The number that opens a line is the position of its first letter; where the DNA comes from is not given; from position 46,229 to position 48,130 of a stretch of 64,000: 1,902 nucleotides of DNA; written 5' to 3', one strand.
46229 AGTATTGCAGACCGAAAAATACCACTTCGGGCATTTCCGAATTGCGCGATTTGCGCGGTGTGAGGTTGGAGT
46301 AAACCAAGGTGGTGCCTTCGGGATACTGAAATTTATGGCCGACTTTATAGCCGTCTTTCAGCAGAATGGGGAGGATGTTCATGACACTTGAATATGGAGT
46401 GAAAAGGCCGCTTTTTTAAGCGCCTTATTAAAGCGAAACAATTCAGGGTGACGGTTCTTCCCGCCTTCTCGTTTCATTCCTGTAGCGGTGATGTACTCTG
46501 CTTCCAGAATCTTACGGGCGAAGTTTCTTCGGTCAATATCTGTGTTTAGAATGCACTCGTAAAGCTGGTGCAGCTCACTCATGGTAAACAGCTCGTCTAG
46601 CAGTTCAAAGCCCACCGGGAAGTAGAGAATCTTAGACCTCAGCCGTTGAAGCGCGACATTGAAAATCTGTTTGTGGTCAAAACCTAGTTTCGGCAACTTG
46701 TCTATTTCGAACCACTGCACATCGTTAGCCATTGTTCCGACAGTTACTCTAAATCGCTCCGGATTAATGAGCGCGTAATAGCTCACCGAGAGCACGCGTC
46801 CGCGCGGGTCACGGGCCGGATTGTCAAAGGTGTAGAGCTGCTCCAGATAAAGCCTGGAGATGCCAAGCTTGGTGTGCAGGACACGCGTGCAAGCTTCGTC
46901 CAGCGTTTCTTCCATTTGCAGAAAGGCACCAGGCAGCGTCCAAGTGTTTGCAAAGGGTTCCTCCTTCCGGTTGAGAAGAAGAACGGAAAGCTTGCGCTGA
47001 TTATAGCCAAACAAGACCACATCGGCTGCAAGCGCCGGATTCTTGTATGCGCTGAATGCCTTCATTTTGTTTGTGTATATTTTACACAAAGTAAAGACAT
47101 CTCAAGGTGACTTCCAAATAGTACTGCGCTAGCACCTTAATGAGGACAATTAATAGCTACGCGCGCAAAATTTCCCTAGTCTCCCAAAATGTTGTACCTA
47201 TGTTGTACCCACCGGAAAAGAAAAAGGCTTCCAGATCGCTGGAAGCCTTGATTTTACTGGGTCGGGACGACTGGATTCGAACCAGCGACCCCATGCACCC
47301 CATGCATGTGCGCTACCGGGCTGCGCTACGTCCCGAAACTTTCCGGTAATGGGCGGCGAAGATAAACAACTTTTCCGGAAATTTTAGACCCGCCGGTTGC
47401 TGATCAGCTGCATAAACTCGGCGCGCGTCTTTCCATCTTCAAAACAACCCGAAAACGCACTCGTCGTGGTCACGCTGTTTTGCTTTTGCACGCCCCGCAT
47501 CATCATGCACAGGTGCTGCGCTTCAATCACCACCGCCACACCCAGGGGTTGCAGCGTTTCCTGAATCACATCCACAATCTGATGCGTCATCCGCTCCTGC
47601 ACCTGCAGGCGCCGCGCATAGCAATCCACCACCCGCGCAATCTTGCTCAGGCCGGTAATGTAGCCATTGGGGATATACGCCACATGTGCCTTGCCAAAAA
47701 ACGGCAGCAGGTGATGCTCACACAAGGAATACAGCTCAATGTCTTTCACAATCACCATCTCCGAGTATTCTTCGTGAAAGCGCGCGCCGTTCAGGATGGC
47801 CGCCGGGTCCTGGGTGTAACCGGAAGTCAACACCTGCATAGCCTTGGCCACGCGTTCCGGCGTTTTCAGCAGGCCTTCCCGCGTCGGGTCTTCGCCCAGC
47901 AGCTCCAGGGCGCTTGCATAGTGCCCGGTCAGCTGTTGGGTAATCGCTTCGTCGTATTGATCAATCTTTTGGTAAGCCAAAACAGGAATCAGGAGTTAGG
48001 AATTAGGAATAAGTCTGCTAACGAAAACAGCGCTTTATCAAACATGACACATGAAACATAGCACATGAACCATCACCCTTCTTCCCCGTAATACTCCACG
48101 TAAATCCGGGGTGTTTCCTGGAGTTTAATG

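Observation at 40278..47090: NrtR-headed operon combining NAMPT-like and Prs-like enzymes with macro-ARH and NADAR: NAD+ regeneration from ADP-ribose (possible NARP1-like chemistry) on a mobile island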

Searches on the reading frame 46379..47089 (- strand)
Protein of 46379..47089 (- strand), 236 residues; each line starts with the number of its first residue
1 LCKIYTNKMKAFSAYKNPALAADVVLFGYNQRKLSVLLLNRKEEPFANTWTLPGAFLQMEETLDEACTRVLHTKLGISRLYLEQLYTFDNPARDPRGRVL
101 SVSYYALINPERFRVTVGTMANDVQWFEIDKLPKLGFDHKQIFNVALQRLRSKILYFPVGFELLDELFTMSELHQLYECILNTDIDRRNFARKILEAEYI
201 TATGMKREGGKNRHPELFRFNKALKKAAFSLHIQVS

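Call 3: search_protein_families(library=pfam, proteins=[window:46379-47089:-], max_evalue=0.01)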
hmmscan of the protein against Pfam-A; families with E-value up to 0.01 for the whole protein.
window:46379-47089:- (236 aa): 3 families
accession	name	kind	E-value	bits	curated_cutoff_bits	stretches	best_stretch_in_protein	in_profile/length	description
PF21906.2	NrtR_WHD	-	4.6e-21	75.2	27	1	160-220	1-61/61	NrtR DNA-binding winged helix domain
PF00293.34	NUDIX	-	2.9e-10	40.7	21.1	1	19-141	3-129/134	NUDIX domain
PF19368.5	AraR_C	-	5.2e-10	39.9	23.8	1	156-222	1-68/82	AraR C-terminal winged HTH domain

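Call 4: search_protein_families(library=ncbifam, proteins=[window:46379-47089:-], max_evalue=0.01)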
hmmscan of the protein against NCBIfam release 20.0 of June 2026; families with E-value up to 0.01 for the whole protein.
window:46379-47089:- (236 aa): 11 families
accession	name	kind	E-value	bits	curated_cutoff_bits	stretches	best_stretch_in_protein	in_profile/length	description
NF050029.2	TransRepNtr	equivalog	5e-43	147.3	400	1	13-223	15-228/245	ADPR responsive transcriptional repressor NtrR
NF003786.0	PRK05379.1-2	equivalog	7.6e-11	41.8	397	1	35-132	230-335/354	bifunctional nicotinamide-nucleotide adenylyltransferase/Nudix hydroxylase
NF003787.0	PRK05379.1-4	equivalog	1.5e-08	34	449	1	34-134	219-326/346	bifunctional nicotinamide-nucleotide adenylyltransferase/Nudix hydroxylase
NF003788.0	PRK05379.1-5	equivalog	3.7e-08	33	354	1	35-132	225-329/351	bifunctional nicotinamide-nucleotide adenylyltransferase/Nudix hydroxylase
NF003785.0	PRK05379.1-1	equivalog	5.3e-08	32.4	418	1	35-148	215-341/347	bifunctional nicotinamide-nucleotide adenylyltransferase/Nudix hydroxylase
NF003790.0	PRK05379.2-2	equivalog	2.1e-07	30.4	403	1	29-130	223-330/354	bifunctional nicotinamide mononucleotide adenylyltransferase/ADP-ribose pyrophosphatase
NF003791.0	PRK05379.2-3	equivalog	3.7e-06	26.3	409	1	35-131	214-317/340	bifunctional nicotinamide-nucleotide adenylyltransferase/Nudix hydroxylase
NF006530.0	PRK08999.1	equivalog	0.00044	19.4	245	1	33-88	17-73/315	Nudix family hydrolase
TIGR00586.1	mutt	equivalog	0.00096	19.2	97.9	1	40-90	23-74/129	8-oxo-dGTP diphosphatase MutT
NF008044.0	PRK10776.1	equivalog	0.0025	17.7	148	1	44-107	27-87/130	8-oxo-dGTP diphosphatase MutT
NF011963.0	PRK15434.1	subfamily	0.0027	17.4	146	1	33-78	28-73/159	GDP-mannose mannosyl hydrolase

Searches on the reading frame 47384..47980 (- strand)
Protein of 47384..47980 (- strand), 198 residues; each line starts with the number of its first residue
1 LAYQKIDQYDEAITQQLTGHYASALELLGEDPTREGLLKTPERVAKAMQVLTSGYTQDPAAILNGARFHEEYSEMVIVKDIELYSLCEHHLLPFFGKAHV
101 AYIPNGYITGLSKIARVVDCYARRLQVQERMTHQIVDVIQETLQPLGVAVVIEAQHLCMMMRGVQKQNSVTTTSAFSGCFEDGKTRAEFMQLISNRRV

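Call 79: find_encoding_contigs(protein=window:47384-47980:-, flank=6000, max_places=8)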
Protein window:47384-47980:- (198 aa): 16 contigs read that carry it; 8 places shown.
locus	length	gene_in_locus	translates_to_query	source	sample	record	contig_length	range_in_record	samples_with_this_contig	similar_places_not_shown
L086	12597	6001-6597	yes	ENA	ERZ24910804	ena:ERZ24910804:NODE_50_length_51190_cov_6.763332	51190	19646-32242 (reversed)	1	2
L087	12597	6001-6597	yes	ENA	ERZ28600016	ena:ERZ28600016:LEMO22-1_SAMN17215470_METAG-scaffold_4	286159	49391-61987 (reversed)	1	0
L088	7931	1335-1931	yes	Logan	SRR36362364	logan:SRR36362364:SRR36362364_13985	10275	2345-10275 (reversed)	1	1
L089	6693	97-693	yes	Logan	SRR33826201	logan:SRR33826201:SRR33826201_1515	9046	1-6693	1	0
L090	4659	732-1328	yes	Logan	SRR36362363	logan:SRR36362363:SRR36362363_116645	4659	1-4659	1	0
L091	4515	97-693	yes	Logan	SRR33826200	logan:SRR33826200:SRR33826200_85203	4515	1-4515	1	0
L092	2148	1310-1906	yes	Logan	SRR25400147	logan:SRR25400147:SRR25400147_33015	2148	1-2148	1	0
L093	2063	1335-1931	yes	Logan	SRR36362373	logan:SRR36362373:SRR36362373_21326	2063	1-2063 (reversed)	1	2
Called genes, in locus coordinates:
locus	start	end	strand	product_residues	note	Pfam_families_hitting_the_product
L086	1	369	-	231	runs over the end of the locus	-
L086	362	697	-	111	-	PF27050:Phage_P22_Y8K6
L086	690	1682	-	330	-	PF13479:AAA_24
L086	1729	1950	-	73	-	-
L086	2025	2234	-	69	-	-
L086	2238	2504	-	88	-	-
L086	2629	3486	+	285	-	-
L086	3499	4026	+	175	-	PF14730:DUF4468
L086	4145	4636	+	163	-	-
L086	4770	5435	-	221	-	PF01048:PNP_UDP_1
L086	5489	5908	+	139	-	PF01242:PTPS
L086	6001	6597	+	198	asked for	PF01227:GTP_cyclohydroI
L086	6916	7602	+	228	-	PF00293:NUDIX, PF19368:WHD_AraR, PF21906:WHD_NrtR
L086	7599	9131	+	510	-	PF18127:NAMPT_N, PF04095:NAPRTase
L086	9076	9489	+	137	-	-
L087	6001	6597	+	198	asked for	PF01227:GTP_cyclohydroI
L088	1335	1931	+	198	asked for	PF01227:GTP_cyclohydroI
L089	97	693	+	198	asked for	PF01227:GTP_cyclohydroI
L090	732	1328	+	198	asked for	PF01227:GTP_cyclohydroI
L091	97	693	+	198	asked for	PF01227:GTP_cyclohydroI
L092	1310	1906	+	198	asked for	PF01227:GTP_cyclohydroI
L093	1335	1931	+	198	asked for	PF01227:GTP_cyclohydroI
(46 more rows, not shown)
